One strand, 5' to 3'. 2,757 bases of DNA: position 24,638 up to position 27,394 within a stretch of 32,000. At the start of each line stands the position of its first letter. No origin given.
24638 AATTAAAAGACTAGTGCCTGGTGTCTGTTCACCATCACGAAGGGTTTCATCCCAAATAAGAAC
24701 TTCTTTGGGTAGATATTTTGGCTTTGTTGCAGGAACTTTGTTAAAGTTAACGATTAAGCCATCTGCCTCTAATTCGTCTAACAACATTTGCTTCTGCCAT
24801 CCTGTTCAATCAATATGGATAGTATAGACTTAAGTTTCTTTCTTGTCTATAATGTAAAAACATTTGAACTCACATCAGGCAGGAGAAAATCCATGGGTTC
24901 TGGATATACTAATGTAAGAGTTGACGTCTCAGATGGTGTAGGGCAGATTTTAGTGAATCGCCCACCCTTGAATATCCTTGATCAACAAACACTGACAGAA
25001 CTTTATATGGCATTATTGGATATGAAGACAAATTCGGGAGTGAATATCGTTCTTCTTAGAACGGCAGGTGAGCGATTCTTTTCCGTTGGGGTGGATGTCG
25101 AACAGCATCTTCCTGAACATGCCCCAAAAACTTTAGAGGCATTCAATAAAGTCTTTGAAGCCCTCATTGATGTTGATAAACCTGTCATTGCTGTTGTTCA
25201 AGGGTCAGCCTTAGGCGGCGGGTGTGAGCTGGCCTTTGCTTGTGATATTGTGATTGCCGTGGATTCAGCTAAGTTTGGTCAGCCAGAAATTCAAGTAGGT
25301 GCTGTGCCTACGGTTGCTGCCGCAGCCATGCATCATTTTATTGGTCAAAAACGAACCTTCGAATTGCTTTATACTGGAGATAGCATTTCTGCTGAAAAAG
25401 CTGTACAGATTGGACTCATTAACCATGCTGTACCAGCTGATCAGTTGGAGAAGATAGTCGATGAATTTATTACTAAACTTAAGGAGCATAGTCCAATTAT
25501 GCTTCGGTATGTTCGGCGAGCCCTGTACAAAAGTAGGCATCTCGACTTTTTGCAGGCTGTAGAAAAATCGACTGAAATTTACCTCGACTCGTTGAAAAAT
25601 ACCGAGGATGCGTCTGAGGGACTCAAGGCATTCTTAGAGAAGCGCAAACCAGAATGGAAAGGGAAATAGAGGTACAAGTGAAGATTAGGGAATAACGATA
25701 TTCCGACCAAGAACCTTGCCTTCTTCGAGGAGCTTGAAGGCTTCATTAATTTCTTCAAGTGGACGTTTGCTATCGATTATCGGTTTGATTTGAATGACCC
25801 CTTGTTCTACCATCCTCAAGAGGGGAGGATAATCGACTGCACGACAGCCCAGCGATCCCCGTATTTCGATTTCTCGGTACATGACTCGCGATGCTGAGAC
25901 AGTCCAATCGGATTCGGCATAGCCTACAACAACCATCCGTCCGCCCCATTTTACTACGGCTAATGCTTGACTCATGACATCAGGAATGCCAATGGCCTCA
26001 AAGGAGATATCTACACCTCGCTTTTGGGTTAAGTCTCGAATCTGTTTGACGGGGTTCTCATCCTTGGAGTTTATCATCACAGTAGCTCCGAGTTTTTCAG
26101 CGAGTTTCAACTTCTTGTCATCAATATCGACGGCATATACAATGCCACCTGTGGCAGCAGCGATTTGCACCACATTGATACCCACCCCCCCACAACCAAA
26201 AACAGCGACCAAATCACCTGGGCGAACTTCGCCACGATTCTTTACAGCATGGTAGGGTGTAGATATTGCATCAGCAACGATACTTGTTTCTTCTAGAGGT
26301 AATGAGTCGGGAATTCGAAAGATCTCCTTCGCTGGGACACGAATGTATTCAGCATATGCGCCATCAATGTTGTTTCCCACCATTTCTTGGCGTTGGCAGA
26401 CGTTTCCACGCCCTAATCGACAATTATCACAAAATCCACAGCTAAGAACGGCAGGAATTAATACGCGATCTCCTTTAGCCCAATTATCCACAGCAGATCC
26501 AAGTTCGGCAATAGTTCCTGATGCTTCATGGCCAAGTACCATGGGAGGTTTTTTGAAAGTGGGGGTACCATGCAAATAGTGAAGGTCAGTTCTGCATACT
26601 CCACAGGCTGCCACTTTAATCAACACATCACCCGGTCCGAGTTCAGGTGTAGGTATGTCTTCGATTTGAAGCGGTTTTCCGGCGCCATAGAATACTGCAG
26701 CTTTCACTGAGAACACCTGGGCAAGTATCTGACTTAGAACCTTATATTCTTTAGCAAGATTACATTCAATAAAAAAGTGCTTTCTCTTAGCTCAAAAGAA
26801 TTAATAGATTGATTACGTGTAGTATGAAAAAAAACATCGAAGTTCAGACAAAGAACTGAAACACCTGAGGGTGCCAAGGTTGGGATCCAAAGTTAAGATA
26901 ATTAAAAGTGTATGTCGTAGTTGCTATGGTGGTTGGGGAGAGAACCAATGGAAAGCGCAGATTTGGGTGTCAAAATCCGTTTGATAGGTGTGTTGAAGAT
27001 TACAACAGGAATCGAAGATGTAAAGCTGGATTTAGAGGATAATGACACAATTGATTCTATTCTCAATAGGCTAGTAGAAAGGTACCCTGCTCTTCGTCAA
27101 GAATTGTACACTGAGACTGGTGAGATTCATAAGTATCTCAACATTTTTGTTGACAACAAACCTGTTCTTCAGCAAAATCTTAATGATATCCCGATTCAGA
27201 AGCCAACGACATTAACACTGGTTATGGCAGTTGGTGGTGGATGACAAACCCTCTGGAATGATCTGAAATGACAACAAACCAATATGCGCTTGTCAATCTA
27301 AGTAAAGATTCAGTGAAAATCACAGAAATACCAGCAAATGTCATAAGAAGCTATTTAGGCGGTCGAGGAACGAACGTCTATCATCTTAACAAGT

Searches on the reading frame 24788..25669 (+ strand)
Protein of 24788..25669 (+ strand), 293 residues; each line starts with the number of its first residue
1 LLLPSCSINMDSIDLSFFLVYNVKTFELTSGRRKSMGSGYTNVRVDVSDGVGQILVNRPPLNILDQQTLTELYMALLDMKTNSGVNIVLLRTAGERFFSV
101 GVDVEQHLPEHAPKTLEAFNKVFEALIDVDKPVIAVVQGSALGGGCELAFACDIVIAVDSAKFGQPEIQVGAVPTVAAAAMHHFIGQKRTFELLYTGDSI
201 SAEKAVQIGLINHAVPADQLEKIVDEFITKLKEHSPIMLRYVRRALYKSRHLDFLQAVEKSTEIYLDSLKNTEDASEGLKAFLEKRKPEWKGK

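Call 3: search_protein_families(library=pfam, proteins=[window:24788-25669:+])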
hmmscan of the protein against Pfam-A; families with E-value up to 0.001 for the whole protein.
window:24788-25669:+ (293 aa): 2 families
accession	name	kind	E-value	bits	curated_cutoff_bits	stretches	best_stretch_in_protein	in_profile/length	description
PF00378.25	ECH_1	-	9.3e-56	189.4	27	1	48-293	3-251/251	Enoyl-CoA hydratase/isomerase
PF16113.10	ECH_2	-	9.6e-31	107.9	27.2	1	52-227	2-184/335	Enoyl-CoA hydratase/isomerase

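Call 4: search_protein_families(library=ncbifam, proteins=[window:24788-25669:+])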
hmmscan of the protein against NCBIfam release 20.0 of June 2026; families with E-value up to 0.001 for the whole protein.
window:24788-25669:+ (293 aa): 73 families (the best 25 are shown)
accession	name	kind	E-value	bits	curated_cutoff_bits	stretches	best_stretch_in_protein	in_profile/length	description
NF004475.0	PRK05809.1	subfamily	3.2e-53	180.9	394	1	40-292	3-259/260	short-chain-enoyl-CoA hydratase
NF005803.0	PRK07658.1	equivalog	1.9e-50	171.6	313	1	43-293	4-257/257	enoyl-CoA hydratase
NF042430.2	EnCoAhydt_DpgD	equivalog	3.5e-48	164.3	400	1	48-292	4-257/258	enoyl-CoA-hydratase DpgD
NF006008.0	PRK08139.1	equivalog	8.1e-47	160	313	1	43-292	13-265/266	enoyl-CoA hydratase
NF007239.0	PRK09674.1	equivalog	2.8e-45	154.8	371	1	45-293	8-257/257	2,3-dehydroadipyl-CoA hydratase PaaF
NF004517.0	PRK05862.1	equivalog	2.8e-45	154.8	396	1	40-291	3-255/257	enoyl-CoA hydratase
NF005802.0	PRK07657.1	equivalog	3.1e-45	154.7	363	1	43-293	5-260/260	enoyl-CoA hydratase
NF006566.0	PRK09076.1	subfamily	6.5e-45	153.8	286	1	42-291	6-258/260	enoyl-CoA hydratase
NF051848.1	EnCoAHydtEchA19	equivalog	9.8e-45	153.1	400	1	44-293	3-258/258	enoyl-CoA hydratase EchA19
NF006007.0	PRK08138.1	subfamily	1.4e-43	149.2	355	1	48-293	15-261/261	enoyl-CoA hydratase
NF004795.0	PRK06143.1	subfamily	9.2e-43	146.6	283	1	49-287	17-258/260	enoyl-CoA hydratase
TIGR03189.1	dienoyl_CoA_hyt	equivalog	7.8e-42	143.3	292.5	1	54-291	14-249/251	cyclohexa-1,5-dienecarbonyl-CoA hydratase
NF004634.0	PRK05980.1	equivalog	1.6e-41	142.4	375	1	43-291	5-261/263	crotonase/enoyl-CoA hydratase family protein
NF004796.0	PRK06144.1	subfamily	3.1e-40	138.3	272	1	40-293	7-262/262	enoyl-CoA hydratase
NF005073.0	PRK06495.1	subfamily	4.3e-40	137.6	296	1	41-292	4-256/257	enoyl-CoA hydratase/isomerase family protein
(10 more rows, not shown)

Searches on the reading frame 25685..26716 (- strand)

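Call 3: search_protein_families(library=pfam, proteins=[window:25685-26716:-])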
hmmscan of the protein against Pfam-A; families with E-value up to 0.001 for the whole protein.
window:25685-26716:- (343 aa): 5 families
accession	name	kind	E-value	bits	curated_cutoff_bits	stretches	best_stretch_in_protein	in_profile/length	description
PF08240.17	ADH_N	-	3.3e-33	114.5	23.5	1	27-137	1-104/104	Alcohol dehydrogenase GroES-like domain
PF00107.32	ADH_zinc_N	-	1.3e-32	112.9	31.8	1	177-304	1-128/129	Zinc-binding dehydrogenase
PF13602.12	ADH_zinc_N_2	-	5.5e-11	44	27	1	209-340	1-133/134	Zinc-binding dehydrogenase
PF16912.11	Glu_dehyd_C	-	4.5e-10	39.8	34.9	1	141-274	7-138/211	Glucose dehydrogenase C-terminus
PF01262.27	AlaDh_PNT_C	-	0.00012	22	23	1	164-224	26-87/214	Alanine dehydrogenase/PNT, C-terminal domain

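Call 4: search_protein_families(library=ncbifam, proteins=[window:25685-26716:-])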
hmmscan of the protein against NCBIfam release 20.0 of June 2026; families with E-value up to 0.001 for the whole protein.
window:25685-26716:- (343 aa): 27 families (the best 25 are shown)
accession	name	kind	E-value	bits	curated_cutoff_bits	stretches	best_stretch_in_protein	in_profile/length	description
TIGR03201.1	dearomat_had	equivalog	6e-79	265.7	338.65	1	11-343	6-349/349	6-hydroxycyclohex-1-ene-1-carbonyl-CoA dehydrogenase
NF003808.0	PRK05396.1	equivalog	4.4e-65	219.8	380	1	12-334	9-332/341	L-threonine 3-dehydrogenase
TIGR00692.1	tdh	equivalog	6.9e-65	219.3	458.35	1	16-339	11-336/340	L-threonine 3-dehydrogenase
NF041097.1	keto_inos_dh_IolM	equivalog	3.7e-64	216.8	450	1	16-333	40-380/389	scyllo-inosose 3-dehydrogenase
NF010344.0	PRK13771.1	subfamily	5e-62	209.8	349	1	5-341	2-331/334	putative alcohol dehydrogenase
TIGR03989.1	Rxyl_3153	subfamily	1.3e-59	202.3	440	2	117-336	137-364/370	NDMA-dependent alcohol dehydrogenase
TIGR03451.1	mycoS_dep_FDH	equivalog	5.9e-57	193.1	512.9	1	4-340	2-355/358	S-(hydroxymethyl)mycothiol dehydrogenase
NF006940.0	PRK09422.1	equivalog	1.8e-56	191.5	344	1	6-341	3-333/338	alcohol dehydrogenase AdhP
TIGR02818.1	adh_III_F_hyde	equivalog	1.5e-54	185.4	543.95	2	120-337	139-363/368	S-(hydroxymethyl)glutathione dehydrogenase/class III alcohol dehydrogenase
NF041172.1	AcrlCoa_red_Thmprot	equivalog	1.2e-53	182.2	500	1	5-340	2-331/334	acryloyl-CoA reductase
NF007489.0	PRK10083.1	equivalog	8.6e-51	172.9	376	1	15-333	11-326/339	Zn-dependent oxidoreductase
TIGR02824.1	quinone_pig3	subfamily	2.6e-45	154.9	296.8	2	118-338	91-320/325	putative NAD(P)H quinone oxidoreductase, PIG3 family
NF047908.1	AldhRedAhr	equivalog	7.1e-43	146.8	470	1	1-338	1-330/335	NADPH-dependent aldehyde reductase Ahr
NF007642.0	PRK10309.1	equivalog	4.7e-41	141.2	550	1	10-337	6-340/347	galactitol-1-phosphate 5-dehydrogenase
TIGR02822.1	adh_fam_2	subfamily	1.2e-39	136.3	283.5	1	15-340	14-327/329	zinc-binding alcohol dehydrogenase family protein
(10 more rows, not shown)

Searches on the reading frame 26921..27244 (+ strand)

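Call 3: search_protein_families(library=pfam, proteins=[window:26921-27244:+])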
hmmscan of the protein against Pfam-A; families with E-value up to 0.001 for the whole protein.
window:26921-27244:+ (107 aa): 1 family
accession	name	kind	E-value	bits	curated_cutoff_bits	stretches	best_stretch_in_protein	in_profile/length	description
PF02597.26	ThiS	-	1.4e-05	26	22.5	1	19-107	1-76/76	ThiS family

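Call 4: search_protein_families(library=ncbifam, proteins=[window:26921-27244:+])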
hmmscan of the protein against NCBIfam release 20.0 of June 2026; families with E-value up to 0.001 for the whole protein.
window:26921-27244:+ (107 aa): 2 families
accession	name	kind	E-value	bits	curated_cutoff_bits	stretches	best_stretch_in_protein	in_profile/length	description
NF041918.1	SAMP1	equivalog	1.9e-12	47.6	60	1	18-107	2-91/91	ubiquitin-like small modifier protein 1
TIGR01687.1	moaD_arch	subfamily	3.3e-08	33.9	49.5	1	17-88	1-70/88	MoaD family protein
